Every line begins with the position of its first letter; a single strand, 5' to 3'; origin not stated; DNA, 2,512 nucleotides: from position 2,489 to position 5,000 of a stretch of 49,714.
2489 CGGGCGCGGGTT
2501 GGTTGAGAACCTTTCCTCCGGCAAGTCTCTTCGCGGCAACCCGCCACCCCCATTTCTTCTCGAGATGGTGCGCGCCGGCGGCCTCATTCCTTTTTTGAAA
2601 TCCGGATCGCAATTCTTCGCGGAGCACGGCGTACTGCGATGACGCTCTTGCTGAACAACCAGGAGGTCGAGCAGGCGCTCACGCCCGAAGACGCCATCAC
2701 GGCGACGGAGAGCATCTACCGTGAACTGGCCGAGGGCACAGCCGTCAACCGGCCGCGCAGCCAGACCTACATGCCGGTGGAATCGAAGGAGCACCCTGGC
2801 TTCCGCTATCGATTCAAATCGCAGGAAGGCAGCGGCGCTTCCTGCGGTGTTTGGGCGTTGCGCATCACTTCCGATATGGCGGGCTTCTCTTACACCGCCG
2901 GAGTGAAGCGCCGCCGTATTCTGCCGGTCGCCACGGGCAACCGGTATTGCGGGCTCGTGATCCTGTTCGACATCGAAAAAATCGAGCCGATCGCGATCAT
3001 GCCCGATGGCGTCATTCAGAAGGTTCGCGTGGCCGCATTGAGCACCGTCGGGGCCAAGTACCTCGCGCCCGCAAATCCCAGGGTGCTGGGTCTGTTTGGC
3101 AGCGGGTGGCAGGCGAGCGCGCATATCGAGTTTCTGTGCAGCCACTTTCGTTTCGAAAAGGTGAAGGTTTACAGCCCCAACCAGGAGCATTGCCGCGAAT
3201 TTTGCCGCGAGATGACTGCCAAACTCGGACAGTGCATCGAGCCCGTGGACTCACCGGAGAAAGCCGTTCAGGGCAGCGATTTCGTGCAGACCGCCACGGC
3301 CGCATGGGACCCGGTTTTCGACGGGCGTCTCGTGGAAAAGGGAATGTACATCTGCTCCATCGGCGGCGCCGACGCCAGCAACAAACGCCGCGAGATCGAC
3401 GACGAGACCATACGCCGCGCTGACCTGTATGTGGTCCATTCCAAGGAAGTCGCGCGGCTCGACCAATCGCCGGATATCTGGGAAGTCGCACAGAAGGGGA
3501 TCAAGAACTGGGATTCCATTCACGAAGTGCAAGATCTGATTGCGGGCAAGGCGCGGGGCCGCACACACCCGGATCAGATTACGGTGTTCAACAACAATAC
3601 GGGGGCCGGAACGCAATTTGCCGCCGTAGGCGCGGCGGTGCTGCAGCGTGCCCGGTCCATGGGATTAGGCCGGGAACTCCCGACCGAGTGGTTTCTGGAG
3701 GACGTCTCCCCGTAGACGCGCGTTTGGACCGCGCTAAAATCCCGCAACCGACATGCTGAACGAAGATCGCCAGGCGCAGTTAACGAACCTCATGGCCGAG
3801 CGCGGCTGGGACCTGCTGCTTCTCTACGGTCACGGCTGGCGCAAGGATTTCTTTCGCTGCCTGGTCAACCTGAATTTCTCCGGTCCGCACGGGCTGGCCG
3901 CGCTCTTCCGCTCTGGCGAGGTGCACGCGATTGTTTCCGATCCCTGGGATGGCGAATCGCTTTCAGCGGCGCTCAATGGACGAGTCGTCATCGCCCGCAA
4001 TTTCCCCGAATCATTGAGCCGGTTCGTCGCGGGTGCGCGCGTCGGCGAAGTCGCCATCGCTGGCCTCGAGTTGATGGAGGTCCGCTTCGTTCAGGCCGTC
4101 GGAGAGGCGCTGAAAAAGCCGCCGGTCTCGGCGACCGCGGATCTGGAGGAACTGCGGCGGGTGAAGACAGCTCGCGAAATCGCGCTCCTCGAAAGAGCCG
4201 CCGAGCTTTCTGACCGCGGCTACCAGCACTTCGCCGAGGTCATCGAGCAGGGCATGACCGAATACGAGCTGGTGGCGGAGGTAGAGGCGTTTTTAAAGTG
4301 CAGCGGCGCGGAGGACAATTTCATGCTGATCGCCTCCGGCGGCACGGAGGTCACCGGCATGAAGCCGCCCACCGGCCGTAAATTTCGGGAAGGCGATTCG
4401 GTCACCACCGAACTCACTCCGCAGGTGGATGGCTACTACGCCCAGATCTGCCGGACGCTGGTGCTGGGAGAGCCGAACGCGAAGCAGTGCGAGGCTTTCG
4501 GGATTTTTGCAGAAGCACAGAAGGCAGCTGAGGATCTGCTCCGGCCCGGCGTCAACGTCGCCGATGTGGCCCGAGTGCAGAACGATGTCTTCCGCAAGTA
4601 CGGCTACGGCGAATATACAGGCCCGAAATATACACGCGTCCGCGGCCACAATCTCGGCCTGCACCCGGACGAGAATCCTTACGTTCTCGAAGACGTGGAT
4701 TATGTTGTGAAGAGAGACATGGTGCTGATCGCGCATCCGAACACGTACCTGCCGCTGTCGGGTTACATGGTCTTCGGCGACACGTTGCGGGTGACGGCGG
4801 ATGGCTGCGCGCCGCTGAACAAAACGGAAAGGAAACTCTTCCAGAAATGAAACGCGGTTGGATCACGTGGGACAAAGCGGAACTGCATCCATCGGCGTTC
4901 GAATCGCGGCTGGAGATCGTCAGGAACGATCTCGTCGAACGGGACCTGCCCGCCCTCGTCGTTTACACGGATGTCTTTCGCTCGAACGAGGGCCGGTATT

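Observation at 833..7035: Operon that splits an aconitase-family LeuD/LeuC-like pair around an OCD-family enzyme and two M24-fold proteins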

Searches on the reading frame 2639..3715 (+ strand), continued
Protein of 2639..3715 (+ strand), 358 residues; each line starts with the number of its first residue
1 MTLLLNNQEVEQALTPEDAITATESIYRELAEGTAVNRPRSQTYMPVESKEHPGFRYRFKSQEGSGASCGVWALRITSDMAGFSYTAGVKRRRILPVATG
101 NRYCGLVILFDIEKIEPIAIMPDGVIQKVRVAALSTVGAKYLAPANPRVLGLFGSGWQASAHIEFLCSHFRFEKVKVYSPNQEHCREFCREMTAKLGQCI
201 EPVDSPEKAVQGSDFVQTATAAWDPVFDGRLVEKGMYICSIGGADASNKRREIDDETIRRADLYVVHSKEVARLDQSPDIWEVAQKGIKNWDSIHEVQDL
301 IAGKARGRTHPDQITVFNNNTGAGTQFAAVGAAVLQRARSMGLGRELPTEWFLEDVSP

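Call 96: search_solved_structures(query=window:2639-3715:+, show_alignments=5, max_evalue=1e-20)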
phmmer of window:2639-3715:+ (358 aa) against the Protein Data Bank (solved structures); distinct sequences matched with E-value up to 1e-20: 7.
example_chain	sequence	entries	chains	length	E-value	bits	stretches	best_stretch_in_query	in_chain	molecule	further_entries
6t3e_A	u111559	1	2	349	1.4e-31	113.4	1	105-345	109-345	DELTA1-pyrroline-2-carboxylate reductase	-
1omo_A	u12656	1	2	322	1.6e-22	83.6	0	105-347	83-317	alanine dehydrogenase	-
1vll_A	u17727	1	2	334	1.9e-22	83.3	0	105-347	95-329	alanine dehydrogenase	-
6rqa_A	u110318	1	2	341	3.5e-22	82.5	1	4-347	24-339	iminosuccinate reductase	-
2i99_A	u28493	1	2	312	7.7e-22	81.4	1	105-280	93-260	Mu-crystallin homolog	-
4bv8_A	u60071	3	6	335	8.6e-22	81.2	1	106-318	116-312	THIOMORPHOLINE-CARBOXYLATE DEHYDROGENASE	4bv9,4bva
3hdj_A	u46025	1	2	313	3.8e-21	79.1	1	102-337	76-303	Probable ornithine cyclodeaminase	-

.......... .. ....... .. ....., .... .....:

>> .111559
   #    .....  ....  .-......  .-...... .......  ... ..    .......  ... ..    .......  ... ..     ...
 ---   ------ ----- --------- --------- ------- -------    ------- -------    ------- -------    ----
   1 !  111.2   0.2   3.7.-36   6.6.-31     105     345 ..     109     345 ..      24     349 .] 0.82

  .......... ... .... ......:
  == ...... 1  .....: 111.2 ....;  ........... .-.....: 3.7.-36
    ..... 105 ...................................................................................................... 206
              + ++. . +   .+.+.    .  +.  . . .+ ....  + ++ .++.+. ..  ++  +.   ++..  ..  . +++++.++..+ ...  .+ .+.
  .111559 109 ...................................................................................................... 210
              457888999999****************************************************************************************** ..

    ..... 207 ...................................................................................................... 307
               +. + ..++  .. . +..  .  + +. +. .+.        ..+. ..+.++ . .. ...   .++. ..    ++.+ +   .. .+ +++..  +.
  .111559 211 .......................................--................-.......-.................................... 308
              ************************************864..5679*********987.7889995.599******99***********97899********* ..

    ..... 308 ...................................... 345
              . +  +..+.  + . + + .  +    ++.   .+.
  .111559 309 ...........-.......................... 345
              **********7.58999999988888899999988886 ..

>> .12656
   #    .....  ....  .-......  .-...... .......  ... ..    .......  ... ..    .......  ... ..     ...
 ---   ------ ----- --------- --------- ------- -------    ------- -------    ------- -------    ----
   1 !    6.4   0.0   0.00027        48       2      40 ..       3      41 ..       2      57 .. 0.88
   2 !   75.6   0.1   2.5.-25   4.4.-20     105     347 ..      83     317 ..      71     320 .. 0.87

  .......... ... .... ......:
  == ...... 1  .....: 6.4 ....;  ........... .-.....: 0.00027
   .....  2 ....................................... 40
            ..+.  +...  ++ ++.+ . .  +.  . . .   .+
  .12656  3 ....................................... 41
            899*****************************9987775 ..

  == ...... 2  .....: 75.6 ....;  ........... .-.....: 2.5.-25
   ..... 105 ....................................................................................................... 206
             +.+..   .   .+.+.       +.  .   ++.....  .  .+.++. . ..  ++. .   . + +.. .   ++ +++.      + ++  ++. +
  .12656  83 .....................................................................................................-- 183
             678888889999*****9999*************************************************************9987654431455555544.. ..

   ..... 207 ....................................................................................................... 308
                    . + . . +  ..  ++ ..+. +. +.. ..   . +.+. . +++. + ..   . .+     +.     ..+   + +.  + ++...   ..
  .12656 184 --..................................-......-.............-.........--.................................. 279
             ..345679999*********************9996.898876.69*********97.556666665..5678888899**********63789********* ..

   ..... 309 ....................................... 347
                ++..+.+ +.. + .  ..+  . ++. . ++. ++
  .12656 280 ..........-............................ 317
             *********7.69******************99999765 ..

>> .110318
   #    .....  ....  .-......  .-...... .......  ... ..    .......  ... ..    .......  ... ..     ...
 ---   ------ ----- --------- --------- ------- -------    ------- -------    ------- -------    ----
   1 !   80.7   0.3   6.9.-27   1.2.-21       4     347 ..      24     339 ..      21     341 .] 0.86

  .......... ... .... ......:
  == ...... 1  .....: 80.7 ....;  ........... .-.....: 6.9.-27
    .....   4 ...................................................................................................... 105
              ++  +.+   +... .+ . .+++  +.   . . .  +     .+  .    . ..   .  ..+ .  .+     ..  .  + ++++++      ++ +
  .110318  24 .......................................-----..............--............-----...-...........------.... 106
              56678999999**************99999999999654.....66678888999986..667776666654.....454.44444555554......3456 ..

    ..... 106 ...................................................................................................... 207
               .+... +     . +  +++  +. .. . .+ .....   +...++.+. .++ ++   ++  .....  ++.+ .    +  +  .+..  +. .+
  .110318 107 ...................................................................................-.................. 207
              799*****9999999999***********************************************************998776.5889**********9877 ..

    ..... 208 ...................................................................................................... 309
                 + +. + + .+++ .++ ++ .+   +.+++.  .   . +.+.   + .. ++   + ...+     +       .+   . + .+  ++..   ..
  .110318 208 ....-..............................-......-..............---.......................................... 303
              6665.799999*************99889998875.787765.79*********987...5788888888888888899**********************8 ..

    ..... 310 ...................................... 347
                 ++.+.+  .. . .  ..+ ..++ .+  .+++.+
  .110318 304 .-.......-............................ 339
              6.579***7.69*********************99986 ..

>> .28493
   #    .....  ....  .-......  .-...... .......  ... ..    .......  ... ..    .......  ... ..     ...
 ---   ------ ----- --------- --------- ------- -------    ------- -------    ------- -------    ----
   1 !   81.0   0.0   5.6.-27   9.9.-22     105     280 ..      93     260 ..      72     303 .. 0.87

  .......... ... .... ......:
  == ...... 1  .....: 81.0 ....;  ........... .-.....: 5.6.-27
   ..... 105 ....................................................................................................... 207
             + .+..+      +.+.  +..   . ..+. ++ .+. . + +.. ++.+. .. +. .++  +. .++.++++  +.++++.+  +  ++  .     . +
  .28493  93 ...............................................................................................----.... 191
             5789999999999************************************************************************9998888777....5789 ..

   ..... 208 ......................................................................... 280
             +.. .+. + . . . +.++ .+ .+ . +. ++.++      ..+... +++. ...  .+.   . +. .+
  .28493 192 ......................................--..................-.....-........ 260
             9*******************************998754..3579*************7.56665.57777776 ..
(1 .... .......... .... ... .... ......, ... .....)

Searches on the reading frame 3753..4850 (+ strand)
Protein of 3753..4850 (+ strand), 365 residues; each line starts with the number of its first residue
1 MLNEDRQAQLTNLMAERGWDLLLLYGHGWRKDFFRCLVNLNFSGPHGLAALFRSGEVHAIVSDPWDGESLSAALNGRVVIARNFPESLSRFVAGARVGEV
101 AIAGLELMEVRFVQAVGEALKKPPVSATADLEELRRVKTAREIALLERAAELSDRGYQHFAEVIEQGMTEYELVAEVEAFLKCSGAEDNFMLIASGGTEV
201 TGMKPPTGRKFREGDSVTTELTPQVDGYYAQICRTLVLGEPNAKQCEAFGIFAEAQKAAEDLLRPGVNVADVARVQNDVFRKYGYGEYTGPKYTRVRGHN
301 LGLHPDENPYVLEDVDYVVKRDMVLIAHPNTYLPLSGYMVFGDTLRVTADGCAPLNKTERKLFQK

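Call 3: search_protein_families(library=pfam, proteins=[window:3753-4850:+])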
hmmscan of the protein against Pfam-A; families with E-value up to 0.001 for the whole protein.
window:3753-4850:+ (365 aa): 1 family
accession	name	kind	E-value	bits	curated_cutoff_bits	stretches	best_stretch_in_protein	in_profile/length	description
PF00557.29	Peptidase_M24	-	8.8e-34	117.5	23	1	145-349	2-208/208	Metallopeptidase family M24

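Call 4: search_protein_families(library=ncbifam, proteins=[window:3753-4850:+])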
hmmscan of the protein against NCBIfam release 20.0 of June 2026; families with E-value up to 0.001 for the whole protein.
window:3753-4850:+ (365 aa): 12 families
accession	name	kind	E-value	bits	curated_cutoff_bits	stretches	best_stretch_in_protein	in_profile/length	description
NF040821.1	dipep_PepQ_Arch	equivalog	8.7e-36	123.6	630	1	131-362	116-345/346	Xaa-Pro dipeptidase PepQ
NF007310.0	PRK09795.1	equivalog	1.5e-27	96.4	393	1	122-355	114-348/361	aminopeptidase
NF011720.0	PRK15173.1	subfamily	4.3e-17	62.1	420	1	125-362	103-339/343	peptidase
NF011173.0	PRK14575.1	equivalog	5.1e-17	61.9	850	1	125-362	166-402/406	putative peptidase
NF011174.0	PRK14576.1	subfamily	9.4e-15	54.4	487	1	125-362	165-401/405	putative endopeptidase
NF038259.1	ectoine_DoeA_2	exception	2e-14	53.1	575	1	131-284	147-302/386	ectoine hydrolase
TIGR02993.1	ectoine_eutD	equivalog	1.3e-10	41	613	1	125-365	146-390/391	ectoine hydrolase DoeA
NF008131.0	PRK10879.1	equivalog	2.4e-10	39.8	465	1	131-273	167-312/438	Xaa-Pro aminopeptidase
TIGR00500.1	met_pdase_I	equivalog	9.8e-10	38.4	171.35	1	137-315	3-183/247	type I methionyl aminopeptidase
TIGR00501.1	met_pdase_II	equivalog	6.1e-06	26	222.65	1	148-285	10-146/295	type II methionyl aminopeptidase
NF008970.0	PRK12318.1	equivalog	1.4e-05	24.5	267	1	206-312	121-222/291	methionyl aminopeptidase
TIGR00495.1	crvDNA_42K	hypoth_equivalog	3.6e-05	22.6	430.05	1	210-285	100-178/383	ErbB3-binding protein EBP1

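Call 27: search_solved_structures(query=window:3753-4850:+, show_alignments=2, max_evalue=0.001)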
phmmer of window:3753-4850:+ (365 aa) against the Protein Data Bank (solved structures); distinct sequences matched with E-value up to 0.001: 49.
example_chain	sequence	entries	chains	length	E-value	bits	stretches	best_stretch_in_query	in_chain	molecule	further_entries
1pv9_A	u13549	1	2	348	2e-35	125.9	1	131-362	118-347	Xaa-Pro dipeptidase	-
1wy2_A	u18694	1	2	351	7.3e-35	124.1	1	131-362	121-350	Xaa-Pro dipeptidase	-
5cdl_A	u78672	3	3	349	7.2e-30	107.6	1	124-357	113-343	Proline dipeptidase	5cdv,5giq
5giu_A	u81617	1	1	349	7.2e-30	107.6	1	124-357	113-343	Proline dipeptidase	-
3q6d_A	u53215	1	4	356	1.8e-27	99.8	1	118-362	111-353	Proline dipeptidase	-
7n02_A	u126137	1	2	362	2.6e-26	95.9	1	125-362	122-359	Aminopeptidase P family protein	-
6xmr_A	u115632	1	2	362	2.6e-26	95.9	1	125-362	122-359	Aminopeptidase P family protein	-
4zng_C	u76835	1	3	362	2.6e-26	95.9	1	125-362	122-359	Prolidase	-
7k3u_A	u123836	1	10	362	2.9e-26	95.8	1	125-362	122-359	Aminopeptidase P family protein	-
1wn1_A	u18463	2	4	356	2.6e-25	92.6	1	130-362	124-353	dipeptidase | 356aa long hypothetical dipeptidase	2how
4rgz_A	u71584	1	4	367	1.6e-23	86.7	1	130-352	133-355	Xaa-Pro aminopeptidase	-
4fkc_A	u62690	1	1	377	1.7e-23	86.6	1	130-352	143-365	Xaa-Pro aminopeptidase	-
4ege_A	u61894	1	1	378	3.6e-23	85.6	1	100-361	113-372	Dipeptidase PepE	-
5cnx_A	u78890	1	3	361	5.3e-23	85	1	120-355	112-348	Aminopeptidase YpdF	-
2zsg_A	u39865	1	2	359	3.8e-20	75.6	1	74-363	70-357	Aminopeptidase P, putative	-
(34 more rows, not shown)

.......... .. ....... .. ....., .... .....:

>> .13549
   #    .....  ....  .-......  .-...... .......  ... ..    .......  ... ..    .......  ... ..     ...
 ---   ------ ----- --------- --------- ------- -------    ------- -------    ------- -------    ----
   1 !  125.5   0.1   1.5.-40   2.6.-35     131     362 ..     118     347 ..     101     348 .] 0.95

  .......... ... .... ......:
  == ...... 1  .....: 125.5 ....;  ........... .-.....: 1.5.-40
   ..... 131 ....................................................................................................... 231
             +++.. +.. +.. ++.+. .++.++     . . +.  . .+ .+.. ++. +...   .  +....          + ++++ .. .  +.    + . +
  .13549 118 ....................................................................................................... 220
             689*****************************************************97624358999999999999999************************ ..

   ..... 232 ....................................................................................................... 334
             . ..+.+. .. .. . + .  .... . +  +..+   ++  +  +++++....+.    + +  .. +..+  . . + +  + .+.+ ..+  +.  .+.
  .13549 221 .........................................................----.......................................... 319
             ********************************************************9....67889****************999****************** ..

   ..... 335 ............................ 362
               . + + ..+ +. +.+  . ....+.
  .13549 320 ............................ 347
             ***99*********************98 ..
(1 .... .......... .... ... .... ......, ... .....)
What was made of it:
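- On M24 metallopeptidase (prolidase/aminopeptidase P), for M24a: PF00557 at 8.8e-34; 1PV9 at E=2e-35 (calls 3, 27).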

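Call 79: search_dna_similar(query=window:3753-4850:+, collection=plasmids, mode=protein, max_evalue=1e-30, max_rows=40)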
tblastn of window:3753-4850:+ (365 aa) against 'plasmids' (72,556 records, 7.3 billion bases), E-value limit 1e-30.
Records with a match: 3; places in all: 3; records where one place covers at least 80% of the query: 3.
Best place of each record, by identity: <60% 3.
By first word of the organism name: Neorhizobium 3.
By predicted mobility (MOB-suite, as given by PLSDB): non-mobilizable 2; conjugative 1.
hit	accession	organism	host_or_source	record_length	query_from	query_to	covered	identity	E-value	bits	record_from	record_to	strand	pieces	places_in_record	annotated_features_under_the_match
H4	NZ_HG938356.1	Neorhizobium galegae bv. officinalis bv. officinalis str. ...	Galega officinalis root nodule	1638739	1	364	100%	42.9%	3e-81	277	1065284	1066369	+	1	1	record has no annotation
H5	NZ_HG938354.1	Neorhizobium galegae bv. orientalis str. HAMBI 540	Galega orientalis root nodule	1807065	1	364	100%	42.6%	1e-79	272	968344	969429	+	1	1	record has no annotation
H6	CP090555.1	Neorhizobium galegae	Galega,Cell culture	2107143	1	364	99%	42.5%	4e-66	278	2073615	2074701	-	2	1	aminopeptidase P family protein | M24 family metallopeptidase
